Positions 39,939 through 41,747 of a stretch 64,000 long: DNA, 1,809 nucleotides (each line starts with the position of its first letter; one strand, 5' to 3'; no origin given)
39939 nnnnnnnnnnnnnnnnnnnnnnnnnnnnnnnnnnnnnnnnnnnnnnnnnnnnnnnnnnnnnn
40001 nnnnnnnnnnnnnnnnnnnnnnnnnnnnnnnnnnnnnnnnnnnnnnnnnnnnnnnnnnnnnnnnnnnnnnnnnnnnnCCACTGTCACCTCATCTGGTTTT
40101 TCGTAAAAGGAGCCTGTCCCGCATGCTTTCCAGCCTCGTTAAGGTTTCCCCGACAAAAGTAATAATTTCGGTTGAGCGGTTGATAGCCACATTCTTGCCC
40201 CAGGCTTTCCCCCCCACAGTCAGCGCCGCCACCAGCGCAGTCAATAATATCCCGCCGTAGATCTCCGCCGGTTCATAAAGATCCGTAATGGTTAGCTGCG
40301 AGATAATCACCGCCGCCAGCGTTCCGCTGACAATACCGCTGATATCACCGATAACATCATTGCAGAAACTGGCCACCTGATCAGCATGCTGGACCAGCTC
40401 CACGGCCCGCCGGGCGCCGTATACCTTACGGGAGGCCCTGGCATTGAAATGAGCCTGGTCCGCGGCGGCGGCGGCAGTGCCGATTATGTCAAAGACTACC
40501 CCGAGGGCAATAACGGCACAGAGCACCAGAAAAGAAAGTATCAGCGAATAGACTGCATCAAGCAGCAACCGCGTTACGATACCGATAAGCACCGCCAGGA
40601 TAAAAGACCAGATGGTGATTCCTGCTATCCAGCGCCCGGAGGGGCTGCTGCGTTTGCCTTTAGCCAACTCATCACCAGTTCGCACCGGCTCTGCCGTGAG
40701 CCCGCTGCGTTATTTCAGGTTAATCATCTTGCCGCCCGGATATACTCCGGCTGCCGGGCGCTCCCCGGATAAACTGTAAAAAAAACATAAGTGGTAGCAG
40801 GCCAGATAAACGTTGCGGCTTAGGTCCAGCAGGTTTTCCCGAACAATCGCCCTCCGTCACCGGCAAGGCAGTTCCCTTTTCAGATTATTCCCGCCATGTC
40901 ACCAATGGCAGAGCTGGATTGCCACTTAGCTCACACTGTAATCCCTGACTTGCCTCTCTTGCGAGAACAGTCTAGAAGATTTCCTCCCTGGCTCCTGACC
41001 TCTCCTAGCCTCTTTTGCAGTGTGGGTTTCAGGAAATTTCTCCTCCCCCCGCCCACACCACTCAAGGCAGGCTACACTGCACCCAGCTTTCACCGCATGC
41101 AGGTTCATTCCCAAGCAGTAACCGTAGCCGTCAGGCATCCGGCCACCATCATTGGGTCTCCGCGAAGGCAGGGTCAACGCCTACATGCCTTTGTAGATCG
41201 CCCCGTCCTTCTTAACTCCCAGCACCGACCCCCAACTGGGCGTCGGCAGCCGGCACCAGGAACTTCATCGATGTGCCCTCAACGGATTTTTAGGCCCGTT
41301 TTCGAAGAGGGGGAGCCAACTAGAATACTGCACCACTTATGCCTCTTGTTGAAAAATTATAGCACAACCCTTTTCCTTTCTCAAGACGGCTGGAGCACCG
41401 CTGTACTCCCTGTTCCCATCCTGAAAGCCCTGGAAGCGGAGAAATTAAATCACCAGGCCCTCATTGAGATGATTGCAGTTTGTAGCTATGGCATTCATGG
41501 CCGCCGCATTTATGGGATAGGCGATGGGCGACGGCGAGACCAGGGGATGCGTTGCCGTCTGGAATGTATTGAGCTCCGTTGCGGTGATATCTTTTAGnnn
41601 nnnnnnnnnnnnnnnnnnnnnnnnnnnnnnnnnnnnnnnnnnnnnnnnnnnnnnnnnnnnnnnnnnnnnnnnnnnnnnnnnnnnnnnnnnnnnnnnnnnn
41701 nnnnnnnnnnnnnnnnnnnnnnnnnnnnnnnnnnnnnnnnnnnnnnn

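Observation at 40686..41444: OLE-like large non-coding RNA between ispA/folD and oapA-dxs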

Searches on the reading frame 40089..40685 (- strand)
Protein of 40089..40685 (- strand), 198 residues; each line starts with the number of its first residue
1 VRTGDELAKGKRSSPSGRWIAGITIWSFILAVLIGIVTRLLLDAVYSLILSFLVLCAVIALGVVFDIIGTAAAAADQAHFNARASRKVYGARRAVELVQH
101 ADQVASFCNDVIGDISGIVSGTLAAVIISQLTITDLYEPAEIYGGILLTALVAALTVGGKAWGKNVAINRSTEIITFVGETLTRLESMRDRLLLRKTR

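Call 4: search_protein_families(library=pfam, proteins=[window:40089-40685:-])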
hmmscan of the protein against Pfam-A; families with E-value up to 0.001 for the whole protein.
window:40089-40685:- (198 aa): 1 family
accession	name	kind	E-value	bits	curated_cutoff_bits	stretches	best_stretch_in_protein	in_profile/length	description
PF01595.25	CNNM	-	0.00084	19.5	28.4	1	54-178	2-120/181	Cyclin M transmembrane N-terminal domain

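Call 7: search_protein_families(library=ncbifam, proteins=[window:40089-40685:-], max_evalue=0.01)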
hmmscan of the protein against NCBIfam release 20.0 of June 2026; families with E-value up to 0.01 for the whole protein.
window:40089-40685:- (198 aa): 0 families

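Call 10: search_solved_structures(query=window:40089-40685:-, max_evalue=1, show_alignments=2)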
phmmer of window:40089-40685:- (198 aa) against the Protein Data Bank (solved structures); distinct sequences matched with E-value up to 1: 0.

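Call 14: find_homologous_proteins(query=window:40089-40685:-, max_evalue=0.001)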
Query window:40089-40685:- (198 aa): 2861 proteins with E <= 0.001 among 4911 candidates; the best 120 are listed.
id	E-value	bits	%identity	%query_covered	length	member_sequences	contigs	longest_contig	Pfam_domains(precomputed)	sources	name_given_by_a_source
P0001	2.8e-95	336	100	83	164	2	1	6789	-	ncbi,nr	ncbi:MAG: hypothetical protein GX878_03050, partial [Firmicutes bacterium]|nr:hypothetical protein [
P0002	4.6e-93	328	81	98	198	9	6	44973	-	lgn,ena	-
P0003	1.7e-86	307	78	98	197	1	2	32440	-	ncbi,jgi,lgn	-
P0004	1.4e-85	304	77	95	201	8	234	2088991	-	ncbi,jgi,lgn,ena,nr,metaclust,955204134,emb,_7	ncbi:MAG: hypothetical protein WAQ32_07115 [Dethiobacteria bacterium]|jgi:CBS domain containing-hemo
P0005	1.9e-84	300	76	96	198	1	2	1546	-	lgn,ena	-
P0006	7.2e-84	298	75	97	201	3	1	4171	-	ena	-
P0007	8.6e-80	285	73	99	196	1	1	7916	-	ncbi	-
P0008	2.4e-79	284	73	100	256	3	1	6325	-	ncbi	-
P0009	3.3e-79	283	72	96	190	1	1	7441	-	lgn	-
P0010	4.5e-79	283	72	100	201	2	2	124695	-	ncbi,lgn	-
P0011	9.5e-77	275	72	98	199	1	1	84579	-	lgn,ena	-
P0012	1.2e-75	272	71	97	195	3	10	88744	-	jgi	jgi:CBS domain containing-hemolysin-like protein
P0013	5.6e-72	260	65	93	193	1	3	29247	-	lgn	-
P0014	6.2e-72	259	67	96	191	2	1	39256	-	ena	-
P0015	1.1e-71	259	67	97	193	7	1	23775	-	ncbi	-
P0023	2.6e-65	238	62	91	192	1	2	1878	PF01595.26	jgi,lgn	jgi:CBS domain containing-hemolysin-like protein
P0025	1.3e-64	236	59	97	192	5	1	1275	PF01595.26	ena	-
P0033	2.6e-62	228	61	91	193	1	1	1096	PF01595.26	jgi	jgi:CBS domain containing-hemolysin-like protein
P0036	2.6e-59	218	56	97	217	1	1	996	PF01595.26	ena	-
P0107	3.9e-49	185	53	95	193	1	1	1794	PF01595.26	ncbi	-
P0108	9.1e-49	184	49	92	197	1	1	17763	PF01595.26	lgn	-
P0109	1.3e-48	183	51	86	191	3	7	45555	PF01595.26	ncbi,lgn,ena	ncbi:MAG: hypothetical protein ACOX6X_01145 [Dethiobacteria bacterium]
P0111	5.8e-48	181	65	69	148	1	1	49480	PF01595.26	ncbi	ncbi:MAG: hypothetical protein AB1767_07530, partial [Bacillota bacterium]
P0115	2.4e-47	179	47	92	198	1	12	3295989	PF01595.26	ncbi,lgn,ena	-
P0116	2.6e-47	179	48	92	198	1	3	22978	PF01595.26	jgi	jgi:CBS domain containing-hemolysin-like protein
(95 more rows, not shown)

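Call 16: find_related_loci(query=A1, collection=genome_contigs, flank=3000)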
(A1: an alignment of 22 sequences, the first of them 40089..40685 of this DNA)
Query A1 (198 aa) in genome_contigs; peptide patterns used: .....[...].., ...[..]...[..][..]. (x = any residue, [..] = any of these).
600 stretches matched a pattern (row limit reached: there are more); 564 encode a relative of the query (tblastn E <= 1e-3); the best 80 are kept; 80 distinct loci.
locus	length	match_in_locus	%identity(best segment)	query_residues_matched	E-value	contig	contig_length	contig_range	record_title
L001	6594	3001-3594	71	4-198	1e-83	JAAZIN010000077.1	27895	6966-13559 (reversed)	MAG: Bacillota bacterium isolate AS20ysBPTH_152 43031_AS20, whole genome shotgun sequence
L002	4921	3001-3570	73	1-190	1e-81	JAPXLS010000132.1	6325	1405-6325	MAG: Bacillota bacterium isolate binned_ad_5.22 NODE_13299_length_6325_cov_2.168764, whole genome shotgun sequence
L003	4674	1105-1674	68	1-190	5e-78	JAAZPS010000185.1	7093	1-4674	MAG: Bacillota bacterium isolate AS4KglBPMA_3 7326_AS4K, whole genome shotgun sequence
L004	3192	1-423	79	50-190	4e-65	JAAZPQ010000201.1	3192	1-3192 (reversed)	MAG: Bacillota bacterium isolate AS4GglBPBL_6 24273_AS4G, whole genome shotgun sequence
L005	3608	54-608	54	6-190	7e-58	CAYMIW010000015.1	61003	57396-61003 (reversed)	MAG TPA_asm: uncultured Syntrophomonadaceae bacterium isolate SRP241326_co4_268 genome assembly, contig: NODE_797_length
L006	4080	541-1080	53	7-186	2e-55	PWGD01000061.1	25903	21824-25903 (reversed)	MAG: Syntrophomonadaceae bacterium isolate T1Sed10_2 T1-Sed10-C1368, whole genome shotgun sequence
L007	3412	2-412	65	51-187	4e-53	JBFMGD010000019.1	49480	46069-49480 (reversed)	MAG: Bacillota bacterium isolate MAG288 MAG288_19, whole genome shotgun sequence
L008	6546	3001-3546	53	6-187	1e-51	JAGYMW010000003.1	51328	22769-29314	MAG: Bacillota bacterium isolate M55B129 3, whole genome shotgun sequence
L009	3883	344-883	53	19-196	1e-49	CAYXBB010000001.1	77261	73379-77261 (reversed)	MAG TPA_asm: uncultured Syntrophomonadaceae bacterium isolate binchicken_co39_253 genome assembly, contig: NODE_651_leng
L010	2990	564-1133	54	7-198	2e-49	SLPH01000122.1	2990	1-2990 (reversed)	MAG: Syntrophomonadaceae bacterium isolate CSSed165cm_49 CSSed16-5cm-197153, whole genome shotgun sequence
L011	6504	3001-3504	47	18-186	5e-49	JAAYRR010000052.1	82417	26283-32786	MAG: Bacillota bacterium isolate AS23ysBPME_228 77931_AS23, whole genome shotgun sequence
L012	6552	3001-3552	49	8-198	7e-47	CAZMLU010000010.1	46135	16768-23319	MAG TPA_asm: uncultured Desulfovibrionaceae bacterium isolate binchicken_co32_435 genome assembly, contig: NODE_808_leng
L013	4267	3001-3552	44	4-188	2e-46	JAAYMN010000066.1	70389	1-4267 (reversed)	MAG: Bacillota bacterium isolate AS20ysBPTH_33 62899_AS20, whole genome shotgun sequence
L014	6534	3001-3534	45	15-193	4e-46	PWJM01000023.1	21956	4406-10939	MAG: Syntrophomonadaceae bacterium isolate CSSed10_148R1 CS-Sed10-C4069, whole genome shotgun sequence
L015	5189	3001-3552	43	4-188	1e-44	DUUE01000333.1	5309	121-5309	MAG TPA_asm: Bacillota bacterium isolate AS08sgBPME_165 110507_AS08, whole genome shotgun sequence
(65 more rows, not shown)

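Call 35: find_encoding_contigs(protein=window:40089-40685:-, flank=2000, max_places=5)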
Protein window:40089-40685:- (198 aa): 2 contigs read that carry it; 2 places shown.
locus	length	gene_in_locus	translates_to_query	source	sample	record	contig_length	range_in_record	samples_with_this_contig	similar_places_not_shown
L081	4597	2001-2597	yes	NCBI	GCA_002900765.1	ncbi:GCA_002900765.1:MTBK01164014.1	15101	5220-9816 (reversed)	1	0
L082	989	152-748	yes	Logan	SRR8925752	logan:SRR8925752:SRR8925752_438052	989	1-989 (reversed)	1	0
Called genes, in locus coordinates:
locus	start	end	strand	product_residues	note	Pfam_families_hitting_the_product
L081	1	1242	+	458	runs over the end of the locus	PF03486:HI0933_like (faint), PF07992:Pyr_redox_2, PF13738:Pyr_redox_3 (weak), PF00070:Pyr_redox, PF02852:Pyr_redox_dim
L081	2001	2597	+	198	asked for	-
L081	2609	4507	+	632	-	PF13292:DXP_synthase_N, PF02775:TPP_enzyme_C (weak), PF00676:E1_dh (weak), PF02779:Transket_pyr, PF02780:Transketolase_C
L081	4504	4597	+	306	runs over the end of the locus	PF01479:S4, PF01728:FtsJ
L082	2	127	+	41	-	?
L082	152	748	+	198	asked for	-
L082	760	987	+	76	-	?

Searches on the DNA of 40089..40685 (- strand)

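Call 17: search_rna_families(sources=[L001, L002, L003, L008, L011, L012, L014, L017, L019, L022, L025, L027, L033, L037, L041, L048, L065, L075, L079, L080], threshold=gathering)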
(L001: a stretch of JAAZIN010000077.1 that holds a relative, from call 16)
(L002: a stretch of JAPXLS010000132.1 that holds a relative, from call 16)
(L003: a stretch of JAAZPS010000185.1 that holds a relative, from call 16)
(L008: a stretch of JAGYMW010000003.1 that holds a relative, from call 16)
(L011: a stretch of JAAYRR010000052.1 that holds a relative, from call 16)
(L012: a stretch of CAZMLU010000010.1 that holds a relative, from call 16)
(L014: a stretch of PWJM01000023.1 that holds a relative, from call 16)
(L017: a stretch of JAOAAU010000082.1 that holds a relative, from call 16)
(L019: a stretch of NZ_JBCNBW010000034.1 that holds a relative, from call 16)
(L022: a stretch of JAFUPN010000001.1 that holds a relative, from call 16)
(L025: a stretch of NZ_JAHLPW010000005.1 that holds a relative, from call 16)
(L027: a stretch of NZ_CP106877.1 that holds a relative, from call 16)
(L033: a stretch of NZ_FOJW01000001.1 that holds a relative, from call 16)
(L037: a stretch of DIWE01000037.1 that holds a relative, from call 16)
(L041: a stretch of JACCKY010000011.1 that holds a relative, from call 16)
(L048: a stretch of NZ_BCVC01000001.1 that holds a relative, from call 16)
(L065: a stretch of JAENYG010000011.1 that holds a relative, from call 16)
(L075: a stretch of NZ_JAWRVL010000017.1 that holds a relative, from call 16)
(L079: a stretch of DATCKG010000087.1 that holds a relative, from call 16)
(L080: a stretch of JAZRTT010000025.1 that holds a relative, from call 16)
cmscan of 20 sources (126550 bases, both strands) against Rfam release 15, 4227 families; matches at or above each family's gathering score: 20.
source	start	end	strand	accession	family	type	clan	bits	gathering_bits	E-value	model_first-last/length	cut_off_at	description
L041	2244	2846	+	RF01071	OLE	Gene;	-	558.4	50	9.9e-161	1-616/616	no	Ornate Large Extremophilic RNA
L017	2193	2841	+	RF01071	OLE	Gene;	-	542.8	50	4.2e-156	1-616/616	no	Ornate Large Extremophilic RNA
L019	2290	2894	+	RF01071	OLE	Gene;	-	533.5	50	2.4e-153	1-616/616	no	Ornate Large Extremophilic RNA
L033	2352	2971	+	RF01071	OLE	Gene;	-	521.6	50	8.4e-150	1-616/616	no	Ornate Large Extremophilic RNA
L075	2375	2993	+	RF01071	OLE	Gene;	-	513.9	50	1.6e-147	1-616/616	no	Ornate Large Extremophilic RNA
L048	2332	2953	+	RF01071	OLE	Gene;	-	506.7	50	2.2e-145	1-616/616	no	Ornate Large Extremophilic RNA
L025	2310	2938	+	RF01071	OLE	Gene;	-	506.3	50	2.8e-145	1-616/616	no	Ornate Large Extremophilic RNA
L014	2350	2929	+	RF01071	OLE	Gene;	-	505.3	50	5.6e-145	1-616/616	no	Ornate Large Extremophilic RNA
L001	2351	2918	+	RF01071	OLE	Gene;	-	498.1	50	7.9e-143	1-616/616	no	Ornate Large Extremophilic RNA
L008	2416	2989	+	RF01071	OLE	Gene;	-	485.4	50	4.5e-139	1-616/616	no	Ornate Large Extremophilic RNA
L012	2382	2965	+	RF01071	OLE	Gene;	-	481.9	50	5e-138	1-616/616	no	Ornate Large Extremophilic RNA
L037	2074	2701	+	RF01071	OLE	Gene;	-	481.3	50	7.2e-138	1-616/616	no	Ornate Large Extremophilic RNA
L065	2364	2948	+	RF01071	OLE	Gene;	-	472.9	50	2.4e-135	1-616/616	no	Ornate Large Extremophilic RNA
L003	441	1018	+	RF01071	OLE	Gene;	-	471.1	50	8e-135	1-616/616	no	Ornate Large Extremophilic RNA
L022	2140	2984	+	RF01071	OLE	Gene;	-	468.1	50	6.1e-134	1-616/616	no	Ornate Large Extremophilic RNA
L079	2238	2921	+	RF01071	OLE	Gene;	-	465.8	50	2.9e-133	1-616/616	no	Ornate Large Extremophilic RNA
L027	2359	2955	+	RF01071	OLE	Gene;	-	456.6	50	1.5e-130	1-616/616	no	Ornate Large Extremophilic RNA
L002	2336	2917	+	RF01071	OLE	Gene;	-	449.4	50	2.2e-128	1-616/616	no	Ornate Large Extremophilic RNA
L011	2338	2924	+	RF01071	OLE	Gene;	-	449.2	50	2.4e-128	1-616/616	no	Ornate Large Extremophilic RNA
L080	2323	2986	+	RF01071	OLE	Gene;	-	418.8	50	2.5e-119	1-616/616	no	Ornate Large Extremophilic RNA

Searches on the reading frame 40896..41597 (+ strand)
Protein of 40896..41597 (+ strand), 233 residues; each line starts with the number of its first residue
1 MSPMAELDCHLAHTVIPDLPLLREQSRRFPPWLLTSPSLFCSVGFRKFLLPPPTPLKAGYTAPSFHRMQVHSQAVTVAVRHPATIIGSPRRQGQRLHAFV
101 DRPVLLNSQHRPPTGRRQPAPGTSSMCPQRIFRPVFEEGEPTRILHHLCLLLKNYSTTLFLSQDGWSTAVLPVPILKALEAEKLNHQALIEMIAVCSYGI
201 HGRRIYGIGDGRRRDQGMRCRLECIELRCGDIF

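Call 38: search_protein_families(library=pfam, proteins=[window:40896-41597:+], max_evalue=0.001)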
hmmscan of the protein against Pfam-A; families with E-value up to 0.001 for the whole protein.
window:40896-41597:+ (233 aa): 0 families
